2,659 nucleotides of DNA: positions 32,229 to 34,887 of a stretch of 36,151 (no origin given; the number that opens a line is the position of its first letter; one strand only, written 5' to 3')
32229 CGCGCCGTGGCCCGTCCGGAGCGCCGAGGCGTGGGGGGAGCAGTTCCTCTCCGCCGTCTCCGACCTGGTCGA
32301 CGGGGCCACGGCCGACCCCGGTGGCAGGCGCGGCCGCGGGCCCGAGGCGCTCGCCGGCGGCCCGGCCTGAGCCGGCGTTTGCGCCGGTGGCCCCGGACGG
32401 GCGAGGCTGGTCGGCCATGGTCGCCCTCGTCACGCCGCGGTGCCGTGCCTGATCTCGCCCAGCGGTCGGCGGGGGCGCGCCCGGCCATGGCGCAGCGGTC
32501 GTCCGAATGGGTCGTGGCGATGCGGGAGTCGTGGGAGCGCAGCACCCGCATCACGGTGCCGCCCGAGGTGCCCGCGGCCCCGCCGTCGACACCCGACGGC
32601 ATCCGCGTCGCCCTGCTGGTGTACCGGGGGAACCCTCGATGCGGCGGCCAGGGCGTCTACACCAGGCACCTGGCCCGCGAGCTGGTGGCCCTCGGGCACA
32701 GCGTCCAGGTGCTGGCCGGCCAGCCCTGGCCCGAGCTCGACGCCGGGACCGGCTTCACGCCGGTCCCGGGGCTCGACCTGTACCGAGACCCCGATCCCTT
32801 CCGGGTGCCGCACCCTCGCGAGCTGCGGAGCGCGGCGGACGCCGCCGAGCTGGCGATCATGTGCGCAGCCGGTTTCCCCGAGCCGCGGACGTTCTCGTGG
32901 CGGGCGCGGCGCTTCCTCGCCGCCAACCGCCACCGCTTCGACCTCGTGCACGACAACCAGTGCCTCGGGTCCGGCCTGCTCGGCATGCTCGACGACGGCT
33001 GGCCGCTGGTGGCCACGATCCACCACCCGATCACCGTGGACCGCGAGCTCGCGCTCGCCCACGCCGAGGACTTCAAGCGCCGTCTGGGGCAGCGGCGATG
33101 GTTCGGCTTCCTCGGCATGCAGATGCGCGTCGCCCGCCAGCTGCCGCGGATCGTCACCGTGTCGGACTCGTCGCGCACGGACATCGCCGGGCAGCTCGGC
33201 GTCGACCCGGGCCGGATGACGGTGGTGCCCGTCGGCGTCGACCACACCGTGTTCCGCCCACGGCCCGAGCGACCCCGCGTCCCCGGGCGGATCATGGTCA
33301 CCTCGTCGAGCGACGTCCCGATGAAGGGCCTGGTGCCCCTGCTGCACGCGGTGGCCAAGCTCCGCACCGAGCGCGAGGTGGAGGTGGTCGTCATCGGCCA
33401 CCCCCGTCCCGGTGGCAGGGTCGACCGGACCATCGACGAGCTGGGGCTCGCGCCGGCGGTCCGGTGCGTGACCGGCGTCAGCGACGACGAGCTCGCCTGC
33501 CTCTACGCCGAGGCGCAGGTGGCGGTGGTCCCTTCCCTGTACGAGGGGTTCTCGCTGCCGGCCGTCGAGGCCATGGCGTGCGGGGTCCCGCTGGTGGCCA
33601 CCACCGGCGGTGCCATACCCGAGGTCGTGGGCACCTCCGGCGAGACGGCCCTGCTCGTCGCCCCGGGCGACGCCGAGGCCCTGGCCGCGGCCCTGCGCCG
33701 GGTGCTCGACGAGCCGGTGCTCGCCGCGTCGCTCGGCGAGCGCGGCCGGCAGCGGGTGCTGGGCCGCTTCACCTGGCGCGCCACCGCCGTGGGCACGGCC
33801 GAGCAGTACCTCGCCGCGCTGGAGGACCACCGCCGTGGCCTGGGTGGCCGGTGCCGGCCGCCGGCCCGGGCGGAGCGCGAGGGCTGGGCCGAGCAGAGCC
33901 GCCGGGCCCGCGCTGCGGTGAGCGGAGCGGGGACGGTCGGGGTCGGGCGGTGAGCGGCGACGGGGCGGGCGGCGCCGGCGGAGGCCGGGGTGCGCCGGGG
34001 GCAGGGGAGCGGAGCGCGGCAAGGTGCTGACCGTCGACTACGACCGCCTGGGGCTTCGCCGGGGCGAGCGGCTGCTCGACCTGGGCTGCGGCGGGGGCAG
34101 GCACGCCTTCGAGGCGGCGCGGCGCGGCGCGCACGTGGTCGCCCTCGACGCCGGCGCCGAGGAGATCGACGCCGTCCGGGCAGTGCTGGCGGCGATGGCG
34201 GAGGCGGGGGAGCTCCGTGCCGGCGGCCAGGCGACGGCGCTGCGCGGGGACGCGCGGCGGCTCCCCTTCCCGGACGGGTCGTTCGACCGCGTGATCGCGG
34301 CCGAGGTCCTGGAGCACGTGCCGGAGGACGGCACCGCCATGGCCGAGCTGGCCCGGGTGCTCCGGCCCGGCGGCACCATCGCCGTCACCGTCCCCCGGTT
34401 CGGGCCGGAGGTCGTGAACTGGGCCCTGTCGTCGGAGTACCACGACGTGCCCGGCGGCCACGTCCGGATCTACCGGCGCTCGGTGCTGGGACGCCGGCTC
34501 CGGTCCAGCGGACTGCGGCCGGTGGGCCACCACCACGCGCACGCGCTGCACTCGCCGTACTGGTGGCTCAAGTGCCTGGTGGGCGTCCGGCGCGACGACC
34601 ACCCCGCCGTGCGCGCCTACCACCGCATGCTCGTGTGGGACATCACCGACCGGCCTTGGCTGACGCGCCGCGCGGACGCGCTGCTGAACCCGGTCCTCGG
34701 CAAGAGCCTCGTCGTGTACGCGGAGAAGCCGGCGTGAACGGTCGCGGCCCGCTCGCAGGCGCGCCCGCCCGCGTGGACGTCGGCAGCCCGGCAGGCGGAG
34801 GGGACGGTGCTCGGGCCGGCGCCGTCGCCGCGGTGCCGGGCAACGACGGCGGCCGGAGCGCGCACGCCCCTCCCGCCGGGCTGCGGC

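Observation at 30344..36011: Deacetylase - GT28 (MGDG-synthase-like) - GT4 - methyltransferase - terpene-cyclase-fold cassette: an uncharacterised glycolipid/envelope pathway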

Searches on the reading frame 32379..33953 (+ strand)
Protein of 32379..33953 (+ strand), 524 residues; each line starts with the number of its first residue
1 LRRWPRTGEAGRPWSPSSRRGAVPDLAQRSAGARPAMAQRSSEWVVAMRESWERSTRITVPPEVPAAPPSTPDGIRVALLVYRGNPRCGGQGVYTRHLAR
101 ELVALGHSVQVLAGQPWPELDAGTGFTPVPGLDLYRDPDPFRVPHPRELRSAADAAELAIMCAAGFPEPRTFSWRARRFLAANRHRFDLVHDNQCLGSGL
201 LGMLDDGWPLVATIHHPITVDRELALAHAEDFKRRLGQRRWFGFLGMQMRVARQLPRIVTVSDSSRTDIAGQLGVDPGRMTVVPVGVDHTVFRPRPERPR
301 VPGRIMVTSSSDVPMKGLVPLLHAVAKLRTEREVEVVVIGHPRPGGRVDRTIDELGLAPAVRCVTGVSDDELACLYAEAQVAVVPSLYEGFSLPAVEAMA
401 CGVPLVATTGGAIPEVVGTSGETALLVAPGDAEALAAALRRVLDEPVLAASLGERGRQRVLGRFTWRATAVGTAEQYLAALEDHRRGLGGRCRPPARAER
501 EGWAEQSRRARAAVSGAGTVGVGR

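Call 6: search_protein_families(library=pfam, proteins=[window:32379-33953:+], max_evalue=0.01)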
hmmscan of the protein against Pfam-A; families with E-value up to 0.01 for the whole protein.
window:32379-33953:+ (524 aa): 6 families
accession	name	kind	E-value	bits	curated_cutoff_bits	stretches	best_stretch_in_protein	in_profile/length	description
PF00534.26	Glycos_transf_1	-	1.5e-30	106.4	26.4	1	304-459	16-172/172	Glycosyl transferases group 1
PF13692.12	Glyco_trans_1_4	-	2.9e-30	105.8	27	1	307-444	6-141/142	Glycosyl transferases group 1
PF13439.12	Glyco_transf_4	-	1.9e-21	77.3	28.5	1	89-289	2-168/170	Glycosyltransferase Family 4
PF13579.12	Glyco_trans_4_4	-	1.2e-18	68.4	29.7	1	89-286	1-158/158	Glycosyl transferase 4-like domain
PF20706.3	GT4-conflict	-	3.5e-15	56.3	26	1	263-470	155-382/385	Family 4 Glycosyltransferase in conflict systems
PF13524.12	Glyco_trans_1_2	-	2.1e-10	41.1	25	1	328-470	9-139/144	Glycosyl transferase-like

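Call 10: search_protein_families(library=ncbifam, proteins=[window:32379-33953:+], max_evalue=0.001)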
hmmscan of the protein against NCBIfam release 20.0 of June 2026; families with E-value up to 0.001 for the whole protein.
window:32379-33953:+ (524 aa): 31 families (the best 25 are shown)
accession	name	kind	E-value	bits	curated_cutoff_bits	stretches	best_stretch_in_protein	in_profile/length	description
NF041876.1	EPS_EpsE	equivalog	2.6e-31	109.3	400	1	268-470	175-386/389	exopolysaccharide biosynthesis GT4 family glycosyltransferase EpsE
TIGR03449.1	mycothiol_MshA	equivalog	1.6e-29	103.1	462.5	1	179-481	95-404/406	D-inositol-3-phosphate glycosyltransferase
TIGR04047.1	MSMEG_0565_glyc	hypoth_equivalog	1.9e-27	96.3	259.85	1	245-477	129-371/373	MSMEG_0565 family glycosyltransferase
TIGR03088.1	stp2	hypoth_equivalog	1.4e-25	90.2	409.05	1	255-473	137-366/374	TIGR03088 family PEP-CTERM/XrtA system glycosyltransferase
TIGR02149.1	glgA_Coryne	subfamily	3.1e-25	89.1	302.4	1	256-477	146-387/391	glycogen synthase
TIGR03999.1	thiol_BshA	equivalog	8.5e-19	67.7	273.7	1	303-468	199-361/375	N-acetyl-alpha-D-glucosaminyl L-malate synthase BshA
NF053787.1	GlcN_PG_synth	equivalog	3.3e-16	59.1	480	1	279-479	165-358/361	N-acetylglucosaminyl phosphatidylglycerol synthase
NF038298.1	EPS_HpsO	equivalog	4.9e-15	55.2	575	1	278-476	168-383/388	hormogonium polysaccharide biosynthesis glycosyltransferase HpsO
NF012028.0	PRK15484.1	subfamily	5.6e-14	52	618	1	307-470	197-368/380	lipopolysaccharide N-acetylglucosaminyltransferase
NF038229.1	Glyco4_Geo_Pelo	equivalog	2.1e-13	50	400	1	250-469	105-325/338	GPMC system family 4 glycosyltransferase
TIGR04063.1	stp3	hypoth_equivalog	3.4e-13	49.3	442.05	1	247-477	150-392/397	TIGR04063 family PEP-CTERM/XrtA system glycosyltransferase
TIGR02472.1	sucr_P_syn_N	equivalog_domain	6.8e-12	44.9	576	1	380-470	342-431/439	sucrose-phosphate synthase, putative, glycosyltransferase domain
NF041879.1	EPS_EpsH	equivalog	8.2e-12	44.6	800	1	302-480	237-416/431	exopolysaccharide biosynthesis glycosyltransferase EpsH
NF041010.1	glycosy_Agl16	equivalog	1.1e-11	44.2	575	1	248-477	127-348/352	glycosylation protein Agl16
NF038295.1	EPS_HpsP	equivalog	1.5e-11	43.9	550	1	305-477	210-384/388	hormogonium polysaccharide biosynthesis glycosyltransferase HpsP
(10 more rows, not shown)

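Call 14: search_solved_structures(query=window:32379-33953:+, max_evalue=0.001)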
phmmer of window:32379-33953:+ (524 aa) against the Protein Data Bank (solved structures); distinct sequences matched with E-value up to 0.001: 66 (the best 60 are shown).
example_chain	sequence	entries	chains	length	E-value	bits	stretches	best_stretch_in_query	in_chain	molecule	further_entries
7qsg_A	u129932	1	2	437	1.5e-134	453.1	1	74-480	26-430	D-inositol 3-phosphate glycosyltransferase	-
6kih_A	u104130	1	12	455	2.5e-27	99.2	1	346-477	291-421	Tll1590 protein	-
3c4q_A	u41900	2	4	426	4e-19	72.2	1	179-481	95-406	Predicted glycosyltransferases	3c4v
3c48_A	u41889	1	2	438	4.5e-19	72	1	179-481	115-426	Predicted glycosyltransferases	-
2r60_A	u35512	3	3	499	1.1e-13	54.2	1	374-476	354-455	Glycosyl transferase, group 1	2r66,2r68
2jjm_A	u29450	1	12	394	1.7e-13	53.6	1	306-470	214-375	GLYCOSYL TRANSFERASE, GROUP 1 FAMILY PROTEIN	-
3mbo_A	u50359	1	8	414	1.9e-13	53.4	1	306-470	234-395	Glycosyltransferase, group 1 family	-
4n9w_A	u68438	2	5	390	8.3e-12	48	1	259-471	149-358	GDP-mannose-dependent alpha-(1-2)-phosphatidylinositol mannosyltransferase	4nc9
6tvp_A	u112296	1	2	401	8.9e-12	47.9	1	256-477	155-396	Alpha-maltose-1-phosphate synthase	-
2gej_A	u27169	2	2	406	9.4e-12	47.8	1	259-471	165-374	PHOSPHATIDYLINOSITOL MANNOSYLTRANSFERASE (PimA)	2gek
3okc_A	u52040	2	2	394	4.3e-11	45.7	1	306-468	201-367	GDP-mannose-dependent alpha-(1-6)-phosphatidylinositol monomannoside mannosyltransferase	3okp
3oka_A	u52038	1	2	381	7.8e-11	44.8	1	306-468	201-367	GDP-mannose-dependent alpha-(1-6)-phosphatidylinositol monomannoside mannosyltransferase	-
5i45_A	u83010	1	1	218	9.2e-10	41.3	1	300-478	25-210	Glycosyl transferases group 1 family protein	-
5d00_A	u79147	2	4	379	8.7e-09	38.1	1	335-454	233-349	N-acetyl-alpha-D-glucosaminyl L-malate synthase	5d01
2bis_A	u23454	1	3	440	5.1e-08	35.5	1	312-478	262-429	GLGA GLYCOGEN SYNTHASE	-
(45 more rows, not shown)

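Call 48: search_solved_structures(query=window:32487-33953:+, max_evalue=1e-50, show_alignments=1)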
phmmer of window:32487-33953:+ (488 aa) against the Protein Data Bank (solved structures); distinct sequences matched with E-value up to 1e-50: 1.
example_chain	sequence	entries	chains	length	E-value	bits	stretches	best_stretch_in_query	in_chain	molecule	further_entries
7qsg_A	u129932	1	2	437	1.1e-134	453.3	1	38-444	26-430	D-inositol 3-phosphate glycosyltransferase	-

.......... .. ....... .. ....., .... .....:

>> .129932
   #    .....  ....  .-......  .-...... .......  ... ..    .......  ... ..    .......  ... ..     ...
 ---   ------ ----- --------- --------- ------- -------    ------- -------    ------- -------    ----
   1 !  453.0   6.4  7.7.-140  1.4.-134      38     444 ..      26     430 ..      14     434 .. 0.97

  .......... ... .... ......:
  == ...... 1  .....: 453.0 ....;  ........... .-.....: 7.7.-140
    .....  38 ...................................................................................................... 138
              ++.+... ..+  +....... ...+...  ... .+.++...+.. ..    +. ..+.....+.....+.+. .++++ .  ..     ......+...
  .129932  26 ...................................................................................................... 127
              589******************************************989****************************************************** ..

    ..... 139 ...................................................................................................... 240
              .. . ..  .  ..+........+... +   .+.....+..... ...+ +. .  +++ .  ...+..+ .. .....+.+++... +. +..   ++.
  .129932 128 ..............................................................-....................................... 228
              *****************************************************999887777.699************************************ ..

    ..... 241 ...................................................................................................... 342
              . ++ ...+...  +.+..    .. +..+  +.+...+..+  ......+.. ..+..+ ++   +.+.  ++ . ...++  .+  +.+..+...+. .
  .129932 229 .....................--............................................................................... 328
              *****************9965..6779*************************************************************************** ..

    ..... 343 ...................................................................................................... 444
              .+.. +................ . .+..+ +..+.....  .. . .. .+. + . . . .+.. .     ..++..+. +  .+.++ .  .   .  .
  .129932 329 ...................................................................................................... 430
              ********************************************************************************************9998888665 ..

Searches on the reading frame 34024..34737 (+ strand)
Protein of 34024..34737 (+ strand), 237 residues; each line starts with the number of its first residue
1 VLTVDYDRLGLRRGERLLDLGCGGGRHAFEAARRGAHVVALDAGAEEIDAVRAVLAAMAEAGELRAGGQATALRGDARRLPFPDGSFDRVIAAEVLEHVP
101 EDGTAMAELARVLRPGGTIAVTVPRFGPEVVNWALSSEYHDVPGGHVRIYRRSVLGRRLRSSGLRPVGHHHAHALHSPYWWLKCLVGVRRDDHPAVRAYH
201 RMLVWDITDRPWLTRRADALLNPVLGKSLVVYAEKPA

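Call 6: search_protein_families(library=pfam, proteins=[window:34024-34737:+], max_evalue=0.01)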
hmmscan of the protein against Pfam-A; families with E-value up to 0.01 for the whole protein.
window:34024-34737:+ (237 aa): 10 families
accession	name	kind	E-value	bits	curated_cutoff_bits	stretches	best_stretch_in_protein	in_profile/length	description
PF08241.18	Methyltransf_11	-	2.8e-23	82.8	21.2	1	18-120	1-94/95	Methyltransferase domain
PF13649.12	Methyltransf_25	-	3.8e-20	72.8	27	1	18-117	2-97/97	Methyltransferase domain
PF13489.12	Methyltransf_23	-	6.3e-17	62.2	27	1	8-167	15-162/164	Methyltransferase domain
PF13847.12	Methyltransf_31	-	2e-16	60.4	27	1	12-125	2-113/145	Methyltransferase domain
PF08242.18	Methyltransf_12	-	3.1e-11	44.3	30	1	18-119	1-98/98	Methyltransferase domain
PF01209.24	Ubie_methyltran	-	2.4e-09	37.4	20.1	1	8-121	42-151/233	ubiE/COQ5 methyltransferase family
PF02353.26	CMAS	-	6.5e-09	35.9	27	1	5-121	54-164/273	Mycolic acid cyclopropane synthetase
PF03141.22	Methyltransf_29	-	8.7e-05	21.7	23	1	76-122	171-218/506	Putative S-adenosyl-L-methionine-dependent methyltransferase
PF07021.18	MetW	-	0.00014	22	21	1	12-138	12-124/193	Methionine biosynthesis protein MetW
PF24675.1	NpmA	-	0.00075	19.3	60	1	14-51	24-63/214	16S rRNA (adenine(1408)-N(1))-methyltransferase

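Call 10: search_protein_families(library=ncbifam, proteins=[window:34024-34737:+], max_evalue=0.001)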
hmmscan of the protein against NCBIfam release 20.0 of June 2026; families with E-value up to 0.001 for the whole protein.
window:34024-34737:+ (237 aa): 41 families (the best 25 are shown)
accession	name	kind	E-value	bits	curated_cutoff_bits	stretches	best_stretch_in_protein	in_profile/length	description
NF001241.0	PRK00216.1-2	equivalog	3.6e-15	56.2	327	1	7-122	45-148/231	demethylmenaquinone methyltransferase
NF045667.1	MTase_DVU1556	equivalog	2.4e-14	53.3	155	1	8-122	17-120/213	DVU_1556 family methyltransferase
NF041537.1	ArsM_AhpD_UU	exception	1.4e-13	50.4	510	1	12-121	75-180/345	arsenite methyltransferase/AhpD domain selenoprotein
NF047649.1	MTase_UXPK_star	exception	1.6e-13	50.4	460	1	11-121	75-181/283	methyltransferase/UXPK-star double selenoprotein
NF043040.1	corrin_prot_MT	hypoth_equivalog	2.7e-13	49.8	180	1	13-122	41-148/216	corrinoid protein-associated methyltransferase CpaM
NF041536.1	ArsM_DUF2284_UU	exception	4.7e-12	45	575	1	12-121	75-180/459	arsenite methyltransferase/DUF2284 domain selenoprotein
NF008823.0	PRK11873.1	subfamily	7e-12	45.4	263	1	11-121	75-181/272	arsenite methyltransferase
TIGR01934.1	MenG_MenH_UbiE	subfamily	7.1e-12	45.1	158.35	1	9-121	35-141/223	ubiquinone/menaquinone biosynthesis methyltransferase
TIGR01983.1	UbiG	equivalog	9.2e-12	44.7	102.95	1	14-122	50-152/228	bifunctional 2-polyprenyl-6-hydroxyphenol methylase/3-demethylubiquinol 3-O-methyltransferase UbiG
NF041255.1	mycofact_MftM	equivalog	1.1e-11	44.6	200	1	11-121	137-241/289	mycofactocin oligosaccharide methyltransferase MftM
TIGR04345.1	ovoA_Cterm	equivalog_domain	1.7e-10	40.8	170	1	13-51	41-79/242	putative 4-mercaptohistidine N1-methyltransferase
NF001240.0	PRK00216.1-1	equivalog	2.1e-10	40.1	378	1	7-121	57-168/251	bifunctional demethylmenaquinone methyltransferase/2-methoxy-6-polyprenyl-1,4-benzoquinol methylase UbiE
NF045649.1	2X_seleno_MduS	exception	3e-10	39.6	380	1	15-122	43-148/338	methyltransferase domain-containing selenoprotein MduS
NF045823.1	PthPhpthDimycoMt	equivalog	4.2e-10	39.2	300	1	73-134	118-179/256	phthiotriol/phenolphthiotriol dimycocerosates methyltransferase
NF045825.1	FAmtase_mtf2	equivalog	4.9e-10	39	400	1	14-134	59-171/248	fatty-acid O-methyltransferase Mtf2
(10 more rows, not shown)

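Call 13: search_solved_structures(query=window:34024-34737:+, max_evalue=0.001)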
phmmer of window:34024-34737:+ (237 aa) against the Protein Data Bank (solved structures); distinct sequences matched with E-value up to 0.001: 42.
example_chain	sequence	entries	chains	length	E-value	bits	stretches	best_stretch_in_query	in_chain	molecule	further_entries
21zq_A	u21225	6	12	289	4.5e-17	65.7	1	7-122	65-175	MitM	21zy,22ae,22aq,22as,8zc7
8zc8_A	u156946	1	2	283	5.4e-17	65.5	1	7-122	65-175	MitM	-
3bus_A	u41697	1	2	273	7e-17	65.1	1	9-121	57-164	Methyltransferase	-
6uv6_A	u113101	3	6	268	5.8e-14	55.5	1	8-122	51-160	D-glucose O-methyltransferase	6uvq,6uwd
5gm1_A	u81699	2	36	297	9.8e-12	48.2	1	8-122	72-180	O-methylransferase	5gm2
4kdc_A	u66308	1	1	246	7.2e-11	45.4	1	7-139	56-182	3-demethylubiquinone-9 3-methyltransferase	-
4pne_A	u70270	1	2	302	7.8e-11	45.3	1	7-122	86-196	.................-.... protein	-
4kdr_A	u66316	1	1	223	1.8e-10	44.1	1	7-121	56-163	3-demethylubiquinone-9 3-methyltransferase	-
6uak_A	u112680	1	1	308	2.1e-10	43.9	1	10-132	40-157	SAM dependent methyltransferase LahSB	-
5dpm_A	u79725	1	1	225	3.1e-10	43.3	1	7-121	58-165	Ubiquinone biosynthesis O-methyltransferase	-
9bxh_A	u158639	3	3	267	5.9e-10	42.4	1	65-125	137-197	5-selenohistidine N-methyltransferase OvsM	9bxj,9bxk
3sm3_A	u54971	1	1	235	5.9e-10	42.4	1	11-127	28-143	SAM-dependent methyltransferases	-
7v6h_A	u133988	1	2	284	1.7e-09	40.9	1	6-120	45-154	Cyclopropane fatty-acyl-phospholipid synthase-like methyltransferase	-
8ys9_A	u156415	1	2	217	1.8e-09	40.8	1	48-129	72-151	Phosphatidylethanolamine N-methyltransferase/phosphatidyl-N-methylethanolamine N-methyltra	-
2yqz_A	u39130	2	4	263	4.5e-09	39.5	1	17-120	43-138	Hypothetical protein TTHA0223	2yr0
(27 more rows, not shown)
